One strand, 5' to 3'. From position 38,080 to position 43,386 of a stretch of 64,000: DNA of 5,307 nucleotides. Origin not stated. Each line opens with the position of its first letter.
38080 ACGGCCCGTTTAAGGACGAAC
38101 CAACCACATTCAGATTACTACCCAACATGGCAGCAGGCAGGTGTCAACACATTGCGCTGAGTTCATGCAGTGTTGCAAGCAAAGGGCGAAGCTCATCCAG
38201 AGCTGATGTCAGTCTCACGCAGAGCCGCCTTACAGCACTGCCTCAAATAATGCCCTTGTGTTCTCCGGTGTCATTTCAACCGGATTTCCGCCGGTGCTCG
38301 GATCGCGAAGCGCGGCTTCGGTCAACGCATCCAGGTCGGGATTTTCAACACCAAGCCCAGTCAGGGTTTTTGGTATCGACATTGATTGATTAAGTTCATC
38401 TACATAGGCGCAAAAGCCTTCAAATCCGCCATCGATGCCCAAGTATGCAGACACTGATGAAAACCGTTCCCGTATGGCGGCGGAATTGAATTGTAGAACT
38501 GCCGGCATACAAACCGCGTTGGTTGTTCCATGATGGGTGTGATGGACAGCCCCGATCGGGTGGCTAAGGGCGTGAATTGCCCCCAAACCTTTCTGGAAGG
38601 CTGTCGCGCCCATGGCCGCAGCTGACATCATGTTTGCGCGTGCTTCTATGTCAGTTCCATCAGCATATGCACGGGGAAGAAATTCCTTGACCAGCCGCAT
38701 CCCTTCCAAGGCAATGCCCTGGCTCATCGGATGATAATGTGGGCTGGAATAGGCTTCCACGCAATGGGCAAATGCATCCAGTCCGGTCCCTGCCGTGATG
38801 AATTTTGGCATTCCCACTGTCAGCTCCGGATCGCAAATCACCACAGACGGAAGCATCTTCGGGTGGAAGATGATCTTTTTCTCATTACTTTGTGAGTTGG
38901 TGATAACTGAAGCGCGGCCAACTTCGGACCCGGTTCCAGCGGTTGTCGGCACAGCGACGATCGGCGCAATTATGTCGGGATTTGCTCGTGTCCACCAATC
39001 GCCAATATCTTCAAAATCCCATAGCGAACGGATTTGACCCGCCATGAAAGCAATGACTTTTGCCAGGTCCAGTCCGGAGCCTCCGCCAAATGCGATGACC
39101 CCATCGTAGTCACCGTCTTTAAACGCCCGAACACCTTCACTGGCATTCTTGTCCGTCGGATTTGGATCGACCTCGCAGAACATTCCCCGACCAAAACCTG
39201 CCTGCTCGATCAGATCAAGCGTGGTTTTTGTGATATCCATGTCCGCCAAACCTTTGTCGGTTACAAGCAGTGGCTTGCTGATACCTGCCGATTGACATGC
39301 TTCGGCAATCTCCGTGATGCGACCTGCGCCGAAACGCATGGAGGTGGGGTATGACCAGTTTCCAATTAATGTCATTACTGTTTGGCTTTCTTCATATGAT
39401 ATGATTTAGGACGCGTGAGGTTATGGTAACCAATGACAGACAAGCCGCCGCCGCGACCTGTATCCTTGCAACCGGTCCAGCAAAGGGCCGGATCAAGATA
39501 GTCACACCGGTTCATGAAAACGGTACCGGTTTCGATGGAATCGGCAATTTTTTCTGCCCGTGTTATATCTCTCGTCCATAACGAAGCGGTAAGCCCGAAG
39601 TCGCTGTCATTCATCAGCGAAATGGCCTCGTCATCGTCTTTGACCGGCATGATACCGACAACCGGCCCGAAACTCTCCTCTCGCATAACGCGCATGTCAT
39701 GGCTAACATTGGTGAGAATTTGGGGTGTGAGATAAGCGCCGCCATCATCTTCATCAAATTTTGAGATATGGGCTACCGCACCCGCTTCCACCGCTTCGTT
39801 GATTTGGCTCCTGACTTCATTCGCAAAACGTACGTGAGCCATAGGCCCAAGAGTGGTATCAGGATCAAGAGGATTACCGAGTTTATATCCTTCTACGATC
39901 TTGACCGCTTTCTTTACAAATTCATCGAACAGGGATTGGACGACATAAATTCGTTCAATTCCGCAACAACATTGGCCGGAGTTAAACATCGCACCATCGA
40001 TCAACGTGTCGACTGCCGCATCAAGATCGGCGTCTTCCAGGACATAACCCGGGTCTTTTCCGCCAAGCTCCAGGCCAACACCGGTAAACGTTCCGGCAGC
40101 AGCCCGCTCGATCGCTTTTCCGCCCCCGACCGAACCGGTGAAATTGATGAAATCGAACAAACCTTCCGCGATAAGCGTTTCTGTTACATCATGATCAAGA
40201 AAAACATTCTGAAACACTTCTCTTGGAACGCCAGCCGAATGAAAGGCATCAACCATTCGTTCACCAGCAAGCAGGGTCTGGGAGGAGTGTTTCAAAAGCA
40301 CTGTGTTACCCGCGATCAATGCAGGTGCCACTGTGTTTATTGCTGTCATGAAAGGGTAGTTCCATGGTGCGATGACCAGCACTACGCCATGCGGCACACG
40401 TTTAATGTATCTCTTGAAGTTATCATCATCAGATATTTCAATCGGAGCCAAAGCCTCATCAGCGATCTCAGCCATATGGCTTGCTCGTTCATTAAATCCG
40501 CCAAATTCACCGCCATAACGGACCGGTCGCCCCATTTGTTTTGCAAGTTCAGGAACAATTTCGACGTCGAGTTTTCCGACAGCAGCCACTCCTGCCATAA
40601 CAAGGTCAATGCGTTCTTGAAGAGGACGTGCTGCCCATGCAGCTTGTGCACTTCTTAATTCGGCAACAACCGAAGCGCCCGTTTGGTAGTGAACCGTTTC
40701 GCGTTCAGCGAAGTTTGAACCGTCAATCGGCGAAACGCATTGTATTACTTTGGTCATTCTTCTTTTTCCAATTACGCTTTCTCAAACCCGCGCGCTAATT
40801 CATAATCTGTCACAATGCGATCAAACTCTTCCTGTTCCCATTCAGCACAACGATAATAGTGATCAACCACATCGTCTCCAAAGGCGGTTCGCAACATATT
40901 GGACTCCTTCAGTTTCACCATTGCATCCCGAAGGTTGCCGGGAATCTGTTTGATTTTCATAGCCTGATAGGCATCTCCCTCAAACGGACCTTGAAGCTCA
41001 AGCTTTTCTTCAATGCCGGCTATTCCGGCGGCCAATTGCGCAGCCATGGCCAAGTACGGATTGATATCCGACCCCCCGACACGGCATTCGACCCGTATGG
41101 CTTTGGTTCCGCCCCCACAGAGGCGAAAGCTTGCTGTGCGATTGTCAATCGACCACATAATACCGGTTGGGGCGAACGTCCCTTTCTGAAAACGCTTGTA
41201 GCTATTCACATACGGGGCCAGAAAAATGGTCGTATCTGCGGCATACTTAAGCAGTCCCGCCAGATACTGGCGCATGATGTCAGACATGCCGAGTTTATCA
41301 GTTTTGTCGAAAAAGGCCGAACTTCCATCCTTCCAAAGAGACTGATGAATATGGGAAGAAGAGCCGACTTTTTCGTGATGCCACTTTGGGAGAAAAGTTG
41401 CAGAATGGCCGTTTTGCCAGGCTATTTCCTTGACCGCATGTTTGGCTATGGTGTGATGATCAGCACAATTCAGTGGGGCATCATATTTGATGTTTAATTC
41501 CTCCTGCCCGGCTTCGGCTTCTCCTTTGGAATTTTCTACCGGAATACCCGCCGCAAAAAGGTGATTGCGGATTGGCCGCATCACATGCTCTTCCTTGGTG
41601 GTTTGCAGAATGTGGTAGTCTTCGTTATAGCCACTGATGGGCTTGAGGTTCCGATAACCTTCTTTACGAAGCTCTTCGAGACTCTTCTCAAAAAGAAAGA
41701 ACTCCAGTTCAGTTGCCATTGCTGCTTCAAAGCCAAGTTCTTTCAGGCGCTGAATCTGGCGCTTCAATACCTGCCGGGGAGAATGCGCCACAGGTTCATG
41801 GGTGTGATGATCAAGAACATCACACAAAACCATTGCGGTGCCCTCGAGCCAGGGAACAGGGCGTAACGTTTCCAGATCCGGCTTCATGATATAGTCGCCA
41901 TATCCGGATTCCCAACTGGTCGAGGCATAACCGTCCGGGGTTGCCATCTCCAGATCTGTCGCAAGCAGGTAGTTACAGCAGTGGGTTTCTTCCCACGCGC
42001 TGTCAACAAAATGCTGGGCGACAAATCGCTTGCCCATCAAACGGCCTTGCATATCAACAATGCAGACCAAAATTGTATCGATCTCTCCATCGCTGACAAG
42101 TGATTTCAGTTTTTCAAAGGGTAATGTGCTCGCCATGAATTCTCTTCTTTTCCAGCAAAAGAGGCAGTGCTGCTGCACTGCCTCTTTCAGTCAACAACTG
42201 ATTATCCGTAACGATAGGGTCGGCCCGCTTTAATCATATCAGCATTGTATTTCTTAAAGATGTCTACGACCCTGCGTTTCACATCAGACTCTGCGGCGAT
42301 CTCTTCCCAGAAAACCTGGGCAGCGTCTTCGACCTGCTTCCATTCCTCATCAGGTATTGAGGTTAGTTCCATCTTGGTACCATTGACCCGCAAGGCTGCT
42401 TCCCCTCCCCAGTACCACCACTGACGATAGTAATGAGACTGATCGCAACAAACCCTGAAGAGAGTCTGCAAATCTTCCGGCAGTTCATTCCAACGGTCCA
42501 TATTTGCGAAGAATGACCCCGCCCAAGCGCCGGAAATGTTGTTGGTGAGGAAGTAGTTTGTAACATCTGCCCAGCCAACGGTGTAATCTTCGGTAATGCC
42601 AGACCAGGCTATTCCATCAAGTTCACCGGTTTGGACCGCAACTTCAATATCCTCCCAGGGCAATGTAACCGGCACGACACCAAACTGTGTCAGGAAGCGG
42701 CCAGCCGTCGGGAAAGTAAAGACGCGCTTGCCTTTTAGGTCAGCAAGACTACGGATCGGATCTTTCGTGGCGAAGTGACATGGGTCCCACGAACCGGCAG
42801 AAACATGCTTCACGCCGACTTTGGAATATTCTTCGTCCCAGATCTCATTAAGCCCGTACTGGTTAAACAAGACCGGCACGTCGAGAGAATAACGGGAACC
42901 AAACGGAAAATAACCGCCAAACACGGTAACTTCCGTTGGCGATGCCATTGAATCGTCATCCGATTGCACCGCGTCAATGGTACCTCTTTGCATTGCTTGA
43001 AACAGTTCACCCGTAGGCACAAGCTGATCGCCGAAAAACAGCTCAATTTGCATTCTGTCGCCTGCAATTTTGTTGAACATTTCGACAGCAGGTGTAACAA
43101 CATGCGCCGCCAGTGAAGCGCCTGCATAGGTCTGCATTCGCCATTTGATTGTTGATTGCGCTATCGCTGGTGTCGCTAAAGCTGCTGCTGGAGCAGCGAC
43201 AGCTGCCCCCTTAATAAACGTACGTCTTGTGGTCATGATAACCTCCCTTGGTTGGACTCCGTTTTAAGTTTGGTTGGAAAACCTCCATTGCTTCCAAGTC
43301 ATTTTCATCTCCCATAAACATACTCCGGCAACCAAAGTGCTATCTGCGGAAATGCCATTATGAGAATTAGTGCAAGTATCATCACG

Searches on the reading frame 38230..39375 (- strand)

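Call 60: search_protein_families(library=pfam, proteins=[window:38230-39375:-], max_evalue=0.00001)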
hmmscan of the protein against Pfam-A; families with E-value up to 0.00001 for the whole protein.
window:38230-39375:- (381 aa): 3 families
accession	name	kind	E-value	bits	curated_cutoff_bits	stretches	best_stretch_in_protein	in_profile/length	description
PF00465.25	Fe-ADH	-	1e-47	162.3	31.3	1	10-183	1-168/168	Iron-containing alcohol dehydrogenase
PF25137.1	ADH_Fe_C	-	4.3e-43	147.7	27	1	194-380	1-193/194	Fe-containing alcohol dehydrogenase family, C-terminal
PF13685.12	Fe-ADH_2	-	2.1e-10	41.2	28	1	15-113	2-98/149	Iron-containing alcohol dehydrogenase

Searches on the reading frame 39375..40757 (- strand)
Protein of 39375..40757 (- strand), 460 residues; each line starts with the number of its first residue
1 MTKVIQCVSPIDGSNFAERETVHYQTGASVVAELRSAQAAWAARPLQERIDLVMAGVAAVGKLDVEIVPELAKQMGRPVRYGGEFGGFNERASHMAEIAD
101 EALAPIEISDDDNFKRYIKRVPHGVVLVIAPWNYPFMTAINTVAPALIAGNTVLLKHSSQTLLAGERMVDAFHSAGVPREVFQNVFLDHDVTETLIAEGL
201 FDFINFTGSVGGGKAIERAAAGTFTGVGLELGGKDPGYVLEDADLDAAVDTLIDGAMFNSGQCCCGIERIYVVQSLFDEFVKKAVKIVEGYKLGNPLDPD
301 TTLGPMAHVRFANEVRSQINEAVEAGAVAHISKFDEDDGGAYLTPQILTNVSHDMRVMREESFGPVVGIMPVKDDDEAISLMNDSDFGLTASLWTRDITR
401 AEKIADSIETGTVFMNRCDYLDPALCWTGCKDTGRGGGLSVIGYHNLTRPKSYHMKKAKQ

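Call 60: search_protein_families(library=pfam, proteins=[window:39375-40757:-], max_evalue=0.00001)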
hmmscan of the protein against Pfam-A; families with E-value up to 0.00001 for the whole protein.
window:39375-40757:- (460 aa): 1 family
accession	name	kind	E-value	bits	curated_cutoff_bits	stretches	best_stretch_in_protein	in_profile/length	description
PF00171.27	Aldedh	-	1.5e-113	380.3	23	1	4-452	8-460/461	Aldehyde dehydrogenase family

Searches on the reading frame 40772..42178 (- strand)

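Call 60: search_protein_families(library=pfam, proteins=[window:40772-42178:-], max_evalue=0.00001)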
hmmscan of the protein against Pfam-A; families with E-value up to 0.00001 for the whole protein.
window:40772-42178:- (468 aa): 1 family
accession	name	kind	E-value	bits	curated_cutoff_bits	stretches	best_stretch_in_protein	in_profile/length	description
PF00120.29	Gln-synt_C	-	3.6e-100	335.8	24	1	133-462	3-342/344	Glutamine synthetase, catalytic domain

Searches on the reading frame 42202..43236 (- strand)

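Call 60: search_protein_families(library=pfam, proteins=[window:42202-43236:-], max_evalue=0.00001)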
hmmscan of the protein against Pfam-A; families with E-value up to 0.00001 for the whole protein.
window:42202-43236:- (344 aa): 1 family
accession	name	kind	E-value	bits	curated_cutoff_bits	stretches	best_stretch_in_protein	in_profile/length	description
PF03480.18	DctP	-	2.3e-20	73.5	23.4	1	52-316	20-285/286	Bacterial extracellular solute-binding protein, family 7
